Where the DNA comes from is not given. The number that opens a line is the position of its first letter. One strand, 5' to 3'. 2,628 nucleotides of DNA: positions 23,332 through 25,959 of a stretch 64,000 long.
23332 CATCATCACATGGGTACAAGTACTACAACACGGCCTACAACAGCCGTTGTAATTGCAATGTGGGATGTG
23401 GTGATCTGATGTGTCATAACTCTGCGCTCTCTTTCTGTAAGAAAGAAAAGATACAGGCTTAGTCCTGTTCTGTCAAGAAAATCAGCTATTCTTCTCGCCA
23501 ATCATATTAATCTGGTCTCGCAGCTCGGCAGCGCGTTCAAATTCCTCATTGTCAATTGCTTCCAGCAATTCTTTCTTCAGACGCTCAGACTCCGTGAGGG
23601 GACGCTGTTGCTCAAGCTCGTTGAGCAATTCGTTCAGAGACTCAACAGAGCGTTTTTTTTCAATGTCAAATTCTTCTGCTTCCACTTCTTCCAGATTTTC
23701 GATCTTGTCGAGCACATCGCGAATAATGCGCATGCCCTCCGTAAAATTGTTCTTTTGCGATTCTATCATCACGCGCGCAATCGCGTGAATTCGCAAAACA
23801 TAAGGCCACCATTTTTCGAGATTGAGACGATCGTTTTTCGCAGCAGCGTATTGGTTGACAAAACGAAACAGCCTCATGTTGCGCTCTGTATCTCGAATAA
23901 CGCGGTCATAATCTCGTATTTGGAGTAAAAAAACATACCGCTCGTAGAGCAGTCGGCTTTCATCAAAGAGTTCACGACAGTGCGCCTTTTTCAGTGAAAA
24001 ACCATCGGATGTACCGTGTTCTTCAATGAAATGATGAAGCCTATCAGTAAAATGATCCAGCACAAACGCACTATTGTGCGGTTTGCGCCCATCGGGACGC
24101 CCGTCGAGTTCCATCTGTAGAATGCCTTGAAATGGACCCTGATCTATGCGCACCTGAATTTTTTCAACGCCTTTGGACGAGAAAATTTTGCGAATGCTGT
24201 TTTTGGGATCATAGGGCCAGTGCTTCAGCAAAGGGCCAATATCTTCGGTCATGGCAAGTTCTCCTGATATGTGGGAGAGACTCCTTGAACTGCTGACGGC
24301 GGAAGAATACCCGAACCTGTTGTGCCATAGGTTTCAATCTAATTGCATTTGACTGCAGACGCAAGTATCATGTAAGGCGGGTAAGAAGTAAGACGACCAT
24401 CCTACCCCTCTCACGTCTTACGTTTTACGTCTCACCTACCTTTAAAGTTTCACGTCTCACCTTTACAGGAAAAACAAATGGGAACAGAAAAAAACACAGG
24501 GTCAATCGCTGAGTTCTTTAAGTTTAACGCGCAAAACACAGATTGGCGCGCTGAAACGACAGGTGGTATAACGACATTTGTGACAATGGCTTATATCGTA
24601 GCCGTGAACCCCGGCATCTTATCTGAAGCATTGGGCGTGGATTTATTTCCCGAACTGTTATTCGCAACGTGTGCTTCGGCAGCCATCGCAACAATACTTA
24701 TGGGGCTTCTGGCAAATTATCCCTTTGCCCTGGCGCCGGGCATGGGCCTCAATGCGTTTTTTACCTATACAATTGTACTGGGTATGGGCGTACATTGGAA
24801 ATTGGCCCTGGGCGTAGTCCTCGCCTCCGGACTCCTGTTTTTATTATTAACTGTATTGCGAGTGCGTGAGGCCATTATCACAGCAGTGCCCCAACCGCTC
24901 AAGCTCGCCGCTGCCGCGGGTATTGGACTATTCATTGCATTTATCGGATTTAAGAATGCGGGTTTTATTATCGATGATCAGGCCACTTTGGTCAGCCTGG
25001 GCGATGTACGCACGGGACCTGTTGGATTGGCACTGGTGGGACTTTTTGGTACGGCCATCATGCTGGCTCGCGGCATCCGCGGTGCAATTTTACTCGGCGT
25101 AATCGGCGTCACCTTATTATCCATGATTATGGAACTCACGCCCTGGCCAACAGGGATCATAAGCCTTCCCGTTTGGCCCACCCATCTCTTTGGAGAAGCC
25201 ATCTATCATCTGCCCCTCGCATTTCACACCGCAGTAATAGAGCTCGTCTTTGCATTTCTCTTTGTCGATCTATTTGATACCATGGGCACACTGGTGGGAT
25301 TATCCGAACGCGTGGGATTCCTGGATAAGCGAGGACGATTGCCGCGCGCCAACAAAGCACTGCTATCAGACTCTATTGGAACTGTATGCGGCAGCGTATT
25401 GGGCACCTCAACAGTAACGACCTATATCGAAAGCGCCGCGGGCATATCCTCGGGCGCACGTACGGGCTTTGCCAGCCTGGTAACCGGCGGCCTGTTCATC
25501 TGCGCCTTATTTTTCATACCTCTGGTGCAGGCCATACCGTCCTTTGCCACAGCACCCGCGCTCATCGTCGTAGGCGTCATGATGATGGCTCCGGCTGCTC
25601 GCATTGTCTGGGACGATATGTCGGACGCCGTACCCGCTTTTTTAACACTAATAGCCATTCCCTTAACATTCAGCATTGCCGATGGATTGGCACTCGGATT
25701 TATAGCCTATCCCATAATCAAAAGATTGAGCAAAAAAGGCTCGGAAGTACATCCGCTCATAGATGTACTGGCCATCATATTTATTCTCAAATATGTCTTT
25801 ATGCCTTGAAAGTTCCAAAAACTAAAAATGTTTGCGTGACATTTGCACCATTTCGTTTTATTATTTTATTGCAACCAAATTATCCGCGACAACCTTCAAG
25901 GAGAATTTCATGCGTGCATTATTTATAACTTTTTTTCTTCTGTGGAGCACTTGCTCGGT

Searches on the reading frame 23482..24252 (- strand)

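Call 8: search_protein_families(library=pfam, proteins=[window:23482-24252:-])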
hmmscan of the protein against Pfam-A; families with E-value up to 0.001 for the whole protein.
window:23482-24252:- (256 aa): 1 family
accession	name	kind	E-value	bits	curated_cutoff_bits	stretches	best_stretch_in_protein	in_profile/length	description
PF02151.25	UVR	-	4.2e-09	36.3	21.5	1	223-253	5-35/36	UvrB/uvrC motif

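Call 9: search_protein_families(library=ncbifam, proteins=[window:23482-24252:-])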
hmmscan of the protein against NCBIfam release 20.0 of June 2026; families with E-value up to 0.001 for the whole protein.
window:23482-24252:- (256 aa): 1 family
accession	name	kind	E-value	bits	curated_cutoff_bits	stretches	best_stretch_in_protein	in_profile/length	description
NF053706.1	PrRKinActvMcsABac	equivalog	5.9e-05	22.9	210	1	222-254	141-173/182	protein-arginine kinase activator protein McsA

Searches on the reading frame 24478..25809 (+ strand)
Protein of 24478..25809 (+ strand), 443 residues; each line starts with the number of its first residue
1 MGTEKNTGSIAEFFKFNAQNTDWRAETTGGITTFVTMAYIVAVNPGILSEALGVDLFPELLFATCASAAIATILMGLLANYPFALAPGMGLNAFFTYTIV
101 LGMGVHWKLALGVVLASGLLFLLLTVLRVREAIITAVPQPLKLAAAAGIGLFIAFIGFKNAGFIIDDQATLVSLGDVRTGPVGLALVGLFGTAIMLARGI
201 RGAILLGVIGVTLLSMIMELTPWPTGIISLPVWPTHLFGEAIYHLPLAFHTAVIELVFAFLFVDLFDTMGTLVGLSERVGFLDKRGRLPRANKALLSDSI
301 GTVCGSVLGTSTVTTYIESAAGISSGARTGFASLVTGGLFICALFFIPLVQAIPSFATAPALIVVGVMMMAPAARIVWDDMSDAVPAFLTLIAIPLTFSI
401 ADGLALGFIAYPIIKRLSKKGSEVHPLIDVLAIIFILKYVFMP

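Call 8: search_protein_families(library=pfam, proteins=[window:24478-25809:+])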
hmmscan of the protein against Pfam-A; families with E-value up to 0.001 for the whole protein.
window:24478-25809:+ (443 aa): 1 family
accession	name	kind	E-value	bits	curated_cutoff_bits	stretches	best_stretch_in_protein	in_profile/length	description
PF00860.26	Xan_ur_permease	-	4.8e-41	141.2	27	1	26-402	3-385/389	Permease family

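Call 9: search_protein_families(library=ncbifam, proteins=[window:24478-25809:+])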
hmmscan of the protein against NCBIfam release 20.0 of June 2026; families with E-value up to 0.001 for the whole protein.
window:24478-25809:+ (443 aa): 0 families
